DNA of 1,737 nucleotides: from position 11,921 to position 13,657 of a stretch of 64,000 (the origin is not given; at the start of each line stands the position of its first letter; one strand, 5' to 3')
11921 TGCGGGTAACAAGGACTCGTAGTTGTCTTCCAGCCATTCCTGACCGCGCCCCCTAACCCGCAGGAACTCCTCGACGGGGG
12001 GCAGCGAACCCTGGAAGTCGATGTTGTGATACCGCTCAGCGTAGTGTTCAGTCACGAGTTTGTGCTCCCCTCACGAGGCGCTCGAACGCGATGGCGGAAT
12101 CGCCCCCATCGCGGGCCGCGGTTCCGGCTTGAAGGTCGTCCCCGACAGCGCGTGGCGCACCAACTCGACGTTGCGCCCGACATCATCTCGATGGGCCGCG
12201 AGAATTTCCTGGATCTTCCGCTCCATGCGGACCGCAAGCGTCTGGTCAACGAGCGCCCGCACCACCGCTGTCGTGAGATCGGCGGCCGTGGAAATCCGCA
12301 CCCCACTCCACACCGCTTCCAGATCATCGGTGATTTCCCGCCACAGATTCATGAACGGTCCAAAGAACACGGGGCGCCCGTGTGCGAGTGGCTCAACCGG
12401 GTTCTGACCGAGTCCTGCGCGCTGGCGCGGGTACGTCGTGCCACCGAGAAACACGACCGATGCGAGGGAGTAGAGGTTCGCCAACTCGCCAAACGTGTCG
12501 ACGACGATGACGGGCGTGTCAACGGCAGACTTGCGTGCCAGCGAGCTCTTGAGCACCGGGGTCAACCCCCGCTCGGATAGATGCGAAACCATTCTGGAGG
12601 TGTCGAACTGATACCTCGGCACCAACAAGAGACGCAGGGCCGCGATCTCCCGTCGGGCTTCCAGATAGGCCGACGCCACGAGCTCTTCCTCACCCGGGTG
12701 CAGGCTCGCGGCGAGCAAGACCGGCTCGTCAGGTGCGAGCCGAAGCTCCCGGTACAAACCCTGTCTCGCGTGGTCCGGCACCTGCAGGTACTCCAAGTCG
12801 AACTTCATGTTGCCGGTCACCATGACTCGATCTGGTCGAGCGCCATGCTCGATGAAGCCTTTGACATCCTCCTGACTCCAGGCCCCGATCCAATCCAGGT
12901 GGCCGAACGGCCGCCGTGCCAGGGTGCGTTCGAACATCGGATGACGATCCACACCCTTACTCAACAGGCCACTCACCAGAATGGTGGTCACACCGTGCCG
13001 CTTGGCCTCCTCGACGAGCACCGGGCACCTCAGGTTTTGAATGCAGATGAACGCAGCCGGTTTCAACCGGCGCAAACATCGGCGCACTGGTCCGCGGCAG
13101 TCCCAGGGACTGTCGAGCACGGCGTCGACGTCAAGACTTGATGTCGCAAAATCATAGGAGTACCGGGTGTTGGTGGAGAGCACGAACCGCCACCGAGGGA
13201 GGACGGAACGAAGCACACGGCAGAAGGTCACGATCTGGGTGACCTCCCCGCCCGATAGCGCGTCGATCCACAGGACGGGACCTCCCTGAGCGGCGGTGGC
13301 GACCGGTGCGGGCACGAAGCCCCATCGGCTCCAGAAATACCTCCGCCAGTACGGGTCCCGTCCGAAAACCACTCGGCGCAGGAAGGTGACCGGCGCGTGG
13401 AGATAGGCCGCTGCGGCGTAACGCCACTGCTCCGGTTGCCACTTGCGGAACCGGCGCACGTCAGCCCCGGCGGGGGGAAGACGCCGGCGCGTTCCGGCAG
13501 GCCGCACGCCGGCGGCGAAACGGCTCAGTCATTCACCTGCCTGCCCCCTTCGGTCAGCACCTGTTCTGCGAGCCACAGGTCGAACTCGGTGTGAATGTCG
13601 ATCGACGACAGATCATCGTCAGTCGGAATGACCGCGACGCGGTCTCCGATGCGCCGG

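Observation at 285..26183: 26-kb one-strand glycan cluster pairing nonulosonic-acid core genes with three radical-SAM enzymes and three SAM methyltransferases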

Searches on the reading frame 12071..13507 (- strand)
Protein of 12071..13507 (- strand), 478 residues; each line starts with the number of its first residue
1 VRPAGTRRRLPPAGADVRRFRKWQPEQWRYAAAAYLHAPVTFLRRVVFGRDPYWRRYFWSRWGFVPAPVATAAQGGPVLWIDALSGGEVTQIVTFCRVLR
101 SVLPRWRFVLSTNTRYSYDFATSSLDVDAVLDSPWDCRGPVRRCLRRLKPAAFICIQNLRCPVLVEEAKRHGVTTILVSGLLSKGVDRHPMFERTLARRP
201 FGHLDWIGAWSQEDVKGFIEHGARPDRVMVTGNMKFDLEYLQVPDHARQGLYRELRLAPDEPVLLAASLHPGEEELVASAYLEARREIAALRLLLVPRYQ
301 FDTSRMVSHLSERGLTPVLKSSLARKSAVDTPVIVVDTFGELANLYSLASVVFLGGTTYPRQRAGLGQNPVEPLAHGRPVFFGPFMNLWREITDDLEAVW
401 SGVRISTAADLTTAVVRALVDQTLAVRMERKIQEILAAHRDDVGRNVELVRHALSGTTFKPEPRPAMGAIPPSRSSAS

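Call 7: search_protein_families(library=pfam, proteins=[window:12071-13507:-], max_evalue=0.001)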
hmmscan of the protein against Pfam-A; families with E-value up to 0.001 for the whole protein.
window:12071-13507:- (478 aa): 1 family
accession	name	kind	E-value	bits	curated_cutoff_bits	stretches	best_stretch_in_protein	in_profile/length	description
PF04413.22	Glycos_transf_N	-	3.7e-29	102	23.9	1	60-237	5-178/179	3-Deoxy-D-manno-octulosonic-acid transferase (kdotransferase)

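Call 10: search_protein_families(library=ncbifam, proteins=[window:12071-13507:-], max_evalue=0.001)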
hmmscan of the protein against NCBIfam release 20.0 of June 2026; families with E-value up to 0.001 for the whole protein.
window:12071-13507:- (478 aa): 5 families
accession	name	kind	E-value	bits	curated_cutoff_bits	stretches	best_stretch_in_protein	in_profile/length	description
NF004388.0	PRK05749.1-4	equivalog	2.2e-51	174.7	438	1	30-454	7-421/425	lipid IV(A) 3-deoxy-D-manno-octulosonic acid transferase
NF004386.0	PRK05749.1-2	equivalog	5.8e-44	150.5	524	1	27-456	3-429/433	lipid IV(A) 3-deoxy-D-manno-octulosonic acid transferase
NF004385.0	PRK05749.1-1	equivalog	1.1e-42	146.2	590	1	30-451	6-417/425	lipid IV(A) 3-deoxy-D-manno-octulosonic acid transferase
NF004389.0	PRK05749.1-5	equivalog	5.3e-39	134.2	363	1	73-436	45-394/402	lipid IV(A) 3-deoxy-D-manno-octulosonic acid transferase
NF004387.0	PRK05749.1-3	equivalog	9.5e-28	97.1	617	1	74-435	54-404/440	lipid IV(A) 3-deoxy-D-manno-octulosonic acid transferase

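Call 38: find_related_loci(query=window:12071-13507:-, collection=genome_contigs, flank=10000)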
Query window:12071-13507:- (478 aa) in genome_contigs; peptide patterns used: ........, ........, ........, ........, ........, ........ (x = any residue, [..] = any of these).
65 stretches matched a pattern; 5 encode a relative of the query (tblastn E <= 1e-3); 5 distinct loci.
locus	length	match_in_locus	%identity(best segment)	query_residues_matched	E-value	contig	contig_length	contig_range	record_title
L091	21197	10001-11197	28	55-454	2e-44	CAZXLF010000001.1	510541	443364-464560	MAG TPA_asm: uncultured Planctomycetia bacterium isolate SRP273308_co1_398 genome assembly, contig: NODE_9_length_510541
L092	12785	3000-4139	29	61-448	4e-41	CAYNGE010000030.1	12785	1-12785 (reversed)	MAG TPA_asm: uncultured Planctomycetales bacterium isolate binchicken_co162_605 genome assembly, contig: NODE_11871_leng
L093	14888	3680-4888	29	58-455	2e-38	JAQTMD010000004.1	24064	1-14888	MAG: Candidatus Omnitrophota bacterium isolate STA_32 NODE_3925_length_24064_cov_2.721310_Sandtown_A, whole genome shotg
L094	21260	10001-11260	30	12-450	4e-32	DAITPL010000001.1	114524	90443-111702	MAG TPA_asm: Rhodanobacter sp. isolate CTOTU27538 NODE_1_length_114524_cov_24.168596, whole genome shotgun sequence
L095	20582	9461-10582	28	42-424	1e-29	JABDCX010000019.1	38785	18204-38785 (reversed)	MAG: Chlamydiae bacterium isolate BWMinHeated_Nextera49_MAG1 3300020843.a:Ga0207117_1023, whole genome shotgun sequence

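Call 39: find_homologous_proteins(query=window:12071-13507:-, max_evalue=1e-10)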
Query window:12071-13507:- (478 aa): 86 proteins with E <= 1e-10 among 8000 candidates.
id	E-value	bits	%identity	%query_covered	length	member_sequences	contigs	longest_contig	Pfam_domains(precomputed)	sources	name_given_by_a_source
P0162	0.0e+0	1056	100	97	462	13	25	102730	PF04413.23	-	-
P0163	2.7e-175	602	61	91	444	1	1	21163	PF04413.23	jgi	jgi:3-deoxy-D-manno-octulosonic-acid transferase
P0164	3.3e-174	598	61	90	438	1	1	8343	PF04413.23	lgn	-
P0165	1.0e-172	594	61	91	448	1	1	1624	PF04413.23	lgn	-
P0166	3.0e-170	585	61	90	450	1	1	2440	PF04413.23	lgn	-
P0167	3.4e-169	582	60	91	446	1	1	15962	PF04413.23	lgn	-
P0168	4.4e-169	582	59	91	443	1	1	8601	PF04413.23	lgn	-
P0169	5.2e-169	581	60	91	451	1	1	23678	PF04413.23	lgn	-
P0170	1.3e-168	580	60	90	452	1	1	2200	PF04413.23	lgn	-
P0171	3.3e-166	572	58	91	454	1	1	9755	PF04413.23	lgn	-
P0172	1.8e-162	560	58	93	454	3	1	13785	PF04413.23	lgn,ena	-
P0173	3.9e-162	559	58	91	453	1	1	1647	PF04413.23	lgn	-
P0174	9.3e-162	557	58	90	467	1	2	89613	PF04413.23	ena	-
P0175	1.9e-160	553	59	90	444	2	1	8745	PF04413.23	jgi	jgi:3-deoxy-D-manno-octulosonic-acid transferase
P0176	3.5e-160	552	59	88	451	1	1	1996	PF04413.23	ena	-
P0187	2.4e-149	516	52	92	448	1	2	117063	PF04413.23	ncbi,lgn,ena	-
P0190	1.8e-146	507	53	91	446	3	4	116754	PF04413.23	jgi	jgi:3-deoxy-D-manno-octulosonic-acid transferase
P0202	1.0e-103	366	40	89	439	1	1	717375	PF04413.23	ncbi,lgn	-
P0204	5.5e-100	354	44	81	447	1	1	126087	PF04413.23,PF13579.13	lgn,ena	-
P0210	1.5e-91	326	40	94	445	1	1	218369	PF04413.23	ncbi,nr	ncbi:MAG: glycosyltransferase N-terminal domain-containing protein [bacterium]|nr:glycosyltransferas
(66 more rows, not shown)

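Call 40: find_encoding_contigs(protein=P0174, flank=10000, max_places=1)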
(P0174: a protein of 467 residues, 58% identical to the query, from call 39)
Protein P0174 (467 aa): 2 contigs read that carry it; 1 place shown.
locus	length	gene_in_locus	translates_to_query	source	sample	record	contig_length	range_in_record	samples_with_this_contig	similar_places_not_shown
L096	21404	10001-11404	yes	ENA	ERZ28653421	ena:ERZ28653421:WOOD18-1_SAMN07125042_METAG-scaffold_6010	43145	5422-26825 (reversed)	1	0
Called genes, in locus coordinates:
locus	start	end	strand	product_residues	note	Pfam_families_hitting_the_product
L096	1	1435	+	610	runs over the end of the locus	PF00664:ABC_membrane, PF00005:ABC_tran, PF02463:SMC_N (weak)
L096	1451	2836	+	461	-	PF00535:Glycos_transf_2, PF10111:Glyco_tranf_2_2, PF13641:Glyco_tranf_2_3, PF02348:CTP_transf_3 (weak), PF12804:NTP_transf_3 (weak)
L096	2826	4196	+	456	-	PF04055:Radical_SAM, PF13186:SPASM (faint)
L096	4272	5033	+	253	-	PF02348:CTP_transf_3, PF12804:NTP_transf_3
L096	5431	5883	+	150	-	-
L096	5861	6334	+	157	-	PF01522:Polysacc_deac_1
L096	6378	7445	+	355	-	-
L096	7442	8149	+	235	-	PF08241:Methyltransf_11, PF13649:Methyltransf_25 (weak)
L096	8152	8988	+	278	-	-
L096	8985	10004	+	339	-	PF03102:NeuB, PF08666:SAF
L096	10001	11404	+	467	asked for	PF04413:Glycos_transf_N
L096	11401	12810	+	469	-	PF04413:Glycos_transf_N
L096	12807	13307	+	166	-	PF13489:Methyltransf_23, PF05891:Methyltransf_PK (weak), PF13847:Methyltransf_31, PF08241:Methyltransf_11, PF08242:Methyltransf_12, PF13649:Methyltransf_25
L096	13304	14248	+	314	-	PF01408:GFO_IDH_MocA (weak), PF02894:GFO_IDH_MocA_C, PF22725:GFO_IDH_MocA_C3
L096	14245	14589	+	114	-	PF03720:UDPG_MGDP_dh_C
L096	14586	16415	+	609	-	PF00106:adh_short, PF08659:KR, PF13561:adh_short_C2, PF13489:Methyltransf_23, PF08241:Methyltransf_11, PF08242:Methyltransf_12, PF13649:Methyltransf_25, PF13847:Methyltransf_31, +2 more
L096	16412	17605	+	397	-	PF13579:Glyco_trans_4_4, PF13439:Glyco_transf_4, PF13477:Glyco_trans_4_2 (faint), PF20706:GT4-conflict, PF00534:Glycos_transf_1, PF13692:Glyco_trans_1_4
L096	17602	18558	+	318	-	PF01073:3Beta_HSD, PF01370:Epimerase, PF02719:Polysacc_synt_2, PF04321:RmlD_sub_bind, PF05368:NmrA, PF07993:NAD_binding_4, PF16363:GDP_Man_Dehyd, PF13460:NAD_binding_10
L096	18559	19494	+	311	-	PF01370:Epimerase, PF04321:RmlD_sub_bind, PF07993:NAD_binding_4 (faint), PF16363:GDP_Man_Dehyd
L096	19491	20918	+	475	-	PF00890:FAD_binding_2 (weak), PF01266:DAO, PF01593:Amino_oxidase, PF03486:HI0933_like (faint), PF13450:NAD_binding_8, PF03275:GLF (faint)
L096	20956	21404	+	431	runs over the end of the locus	-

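Call 41: find_encoding_contigs(protein=P0187, flank=10000, max_places=1)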
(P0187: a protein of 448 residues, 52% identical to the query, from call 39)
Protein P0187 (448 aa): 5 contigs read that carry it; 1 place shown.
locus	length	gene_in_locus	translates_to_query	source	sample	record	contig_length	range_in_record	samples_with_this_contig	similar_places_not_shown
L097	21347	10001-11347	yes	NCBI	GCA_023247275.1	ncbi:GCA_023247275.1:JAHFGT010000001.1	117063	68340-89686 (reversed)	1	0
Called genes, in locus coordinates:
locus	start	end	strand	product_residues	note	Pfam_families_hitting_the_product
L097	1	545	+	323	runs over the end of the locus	PF01209:Ubie_methyltran, PF13489:Methyltransf_23, PF05175:MTS (weak), PF08241:Methyltransf_11, PF08242:Methyltransf_12, PF13649:Methyltransf_25, PF13847:Methyltransf_31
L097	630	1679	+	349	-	PF01408:GFO_IDH_MocA, PF22725:GFO_IDH_MocA_C3, PF02894:GFO_IDH_MocA_C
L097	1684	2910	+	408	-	PF13472:Lipase_GDSL_2 (faint)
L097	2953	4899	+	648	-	PF13522:GATase_6, PF13537:GATase_7, PF00733:Asn_synthase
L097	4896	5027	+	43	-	-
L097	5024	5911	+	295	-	PF00793:DAHP_synth_1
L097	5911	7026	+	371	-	PF08501:Shikimate_dh_N, PF01488:Shikimate_DH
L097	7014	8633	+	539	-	PF03102:NeuB, PF00535:Glycos_transf_2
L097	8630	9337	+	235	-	PF02348:CTP_transf_3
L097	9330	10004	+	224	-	PF02348:CTP_transf_3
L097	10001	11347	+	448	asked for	PF04413:Glycos_transf_N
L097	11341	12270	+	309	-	PF13489:Methyltransf_23, PF08241:Methyltransf_11, PF08242:Methyltransf_12, PF13649:Methyltransf_25, PF13847:Methyltransf_31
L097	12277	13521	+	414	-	PF13439:Glyco_transf_4, PF13579:Glyco_trans_4_4, PF20706:GT4-conflict, PF00534:Glycos_transf_1, PF13692:Glyco_trans_1_4, PF13524:Glyco_trans_1_2 (weak)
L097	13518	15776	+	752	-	-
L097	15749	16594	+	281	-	PF00535:Glycos_transf_2, PF13641:Glyco_tranf_2_3 (weak)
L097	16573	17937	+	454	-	PF02366:PMT (weak), PF13231:PMT_2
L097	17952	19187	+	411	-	PF01575:MaoC_dehydratas, PF00106:adh_short, PF23441:SDR (weak), PF08659:KR, PF13561:adh_short_C2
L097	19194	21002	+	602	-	PF21211:FkbH_N (faint)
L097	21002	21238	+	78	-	-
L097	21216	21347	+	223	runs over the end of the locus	PF13508:Acetyltransf_7 (faint), PF00583:Acetyltransf_1 (faint)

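Call 42: find_encoding_contigs(protein=P0202, flank=10000, max_places=1)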
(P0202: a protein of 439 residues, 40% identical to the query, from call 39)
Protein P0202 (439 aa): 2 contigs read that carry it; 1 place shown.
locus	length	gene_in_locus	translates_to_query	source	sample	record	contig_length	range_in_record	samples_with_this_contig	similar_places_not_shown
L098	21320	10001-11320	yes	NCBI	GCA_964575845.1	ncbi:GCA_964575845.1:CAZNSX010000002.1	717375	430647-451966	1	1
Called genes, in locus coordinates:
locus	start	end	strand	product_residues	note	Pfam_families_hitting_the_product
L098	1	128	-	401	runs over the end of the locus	PF01979:Amidohydro_1, PF07969:Amidohydro_3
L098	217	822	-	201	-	-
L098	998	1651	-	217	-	PF02308:MgtC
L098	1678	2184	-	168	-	PF03479:PCC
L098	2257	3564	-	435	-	PF01979:Amidohydro_1, PF07969:Amidohydro_3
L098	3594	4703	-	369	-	PF04055:Radical_SAM, PF19288:CofH_C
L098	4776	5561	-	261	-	PF02621:VitK2_biosynth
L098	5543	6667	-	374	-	PF04055:Radical_SAM, PF19288:CofH_C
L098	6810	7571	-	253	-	PF00106:adh_short, PF08659:KR, PF13561:adh_short_C2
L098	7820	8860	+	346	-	PF04055:Radical_SAM, PF13186:SPASM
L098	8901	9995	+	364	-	PF02350:Epimerase_2, PF13524:Glyco_trans_1_2 (weak)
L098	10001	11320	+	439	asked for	PF04413:Glycos_transf_N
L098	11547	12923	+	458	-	PF13353:Fer4_12 (faint), PF04055:Radical_SAM, PF13186:SPASM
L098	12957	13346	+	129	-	PF01894:YjbQ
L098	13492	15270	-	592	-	PF00142:Fer4_NifH, PF00931:NB-ARC (faint), PF01656:CbiA, PF02374:ArsA_ATPase (weak), PF06564:CBP_BcsQ (faint), PF13614:AAA_31 (weak), PF00142:Fer4_NifH, PF01656:CbiA, +2 more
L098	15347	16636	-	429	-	-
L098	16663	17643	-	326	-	PF02826:2-Hacid_dh_C, PF01488:Shikimate_DH (faint), PF02737:3HCDH_N (faint), PF03446:NAD_binding_2, PF03807:F420_oxidored, PF14833:NAD_binding_11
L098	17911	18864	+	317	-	PF00676:E1_dh, PF02775:TPP_enzyme_C (weak), PF00456:Transketolase_N (weak)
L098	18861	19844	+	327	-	PF02779:Transket_pyr, PF02780:Transketolase_C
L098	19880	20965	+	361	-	PF04909:Amidohydro_2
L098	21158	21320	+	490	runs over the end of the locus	PF01547:SBP_bac_1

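Call 45: search_solved_structures(query=window:12071-13507:-, max_evalue=0.01)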
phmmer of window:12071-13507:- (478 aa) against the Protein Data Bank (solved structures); distinct sequences matched with E-value up to 0.01: 2.
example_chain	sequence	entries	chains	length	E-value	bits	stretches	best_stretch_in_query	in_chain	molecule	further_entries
2xci_A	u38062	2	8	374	2.9e-19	72.6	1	78-439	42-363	3-DEOXY-D-MANNO-2-OCTULOSONIC ACID TRANSFERASE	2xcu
4bfc_A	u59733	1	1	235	3.1e-06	29.6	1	254-397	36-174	3-DEOXY-D-MANNO-OCTULOSONIC-ACID TRANSFERASE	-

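Call 46: search_solved_structures(query=window:12071-13507:-, max_evalue=0.00001, show_alignments=1)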
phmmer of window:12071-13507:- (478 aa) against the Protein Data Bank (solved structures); distinct sequences matched with E-value up to 0.00001: 2.
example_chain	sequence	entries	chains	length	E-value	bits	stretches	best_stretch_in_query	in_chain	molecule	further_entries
2xci_A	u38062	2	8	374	2.9e-19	72.6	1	78-439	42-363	3-DEOXY-D-MANNO-2-OCTULOSONIC ACID TRANSFERASE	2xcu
4bfc_A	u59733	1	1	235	3.1e-06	29.6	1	254-397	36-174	3-DEOXY-D-MANNO-OCTULOSONIC-ACID TRANSFERASE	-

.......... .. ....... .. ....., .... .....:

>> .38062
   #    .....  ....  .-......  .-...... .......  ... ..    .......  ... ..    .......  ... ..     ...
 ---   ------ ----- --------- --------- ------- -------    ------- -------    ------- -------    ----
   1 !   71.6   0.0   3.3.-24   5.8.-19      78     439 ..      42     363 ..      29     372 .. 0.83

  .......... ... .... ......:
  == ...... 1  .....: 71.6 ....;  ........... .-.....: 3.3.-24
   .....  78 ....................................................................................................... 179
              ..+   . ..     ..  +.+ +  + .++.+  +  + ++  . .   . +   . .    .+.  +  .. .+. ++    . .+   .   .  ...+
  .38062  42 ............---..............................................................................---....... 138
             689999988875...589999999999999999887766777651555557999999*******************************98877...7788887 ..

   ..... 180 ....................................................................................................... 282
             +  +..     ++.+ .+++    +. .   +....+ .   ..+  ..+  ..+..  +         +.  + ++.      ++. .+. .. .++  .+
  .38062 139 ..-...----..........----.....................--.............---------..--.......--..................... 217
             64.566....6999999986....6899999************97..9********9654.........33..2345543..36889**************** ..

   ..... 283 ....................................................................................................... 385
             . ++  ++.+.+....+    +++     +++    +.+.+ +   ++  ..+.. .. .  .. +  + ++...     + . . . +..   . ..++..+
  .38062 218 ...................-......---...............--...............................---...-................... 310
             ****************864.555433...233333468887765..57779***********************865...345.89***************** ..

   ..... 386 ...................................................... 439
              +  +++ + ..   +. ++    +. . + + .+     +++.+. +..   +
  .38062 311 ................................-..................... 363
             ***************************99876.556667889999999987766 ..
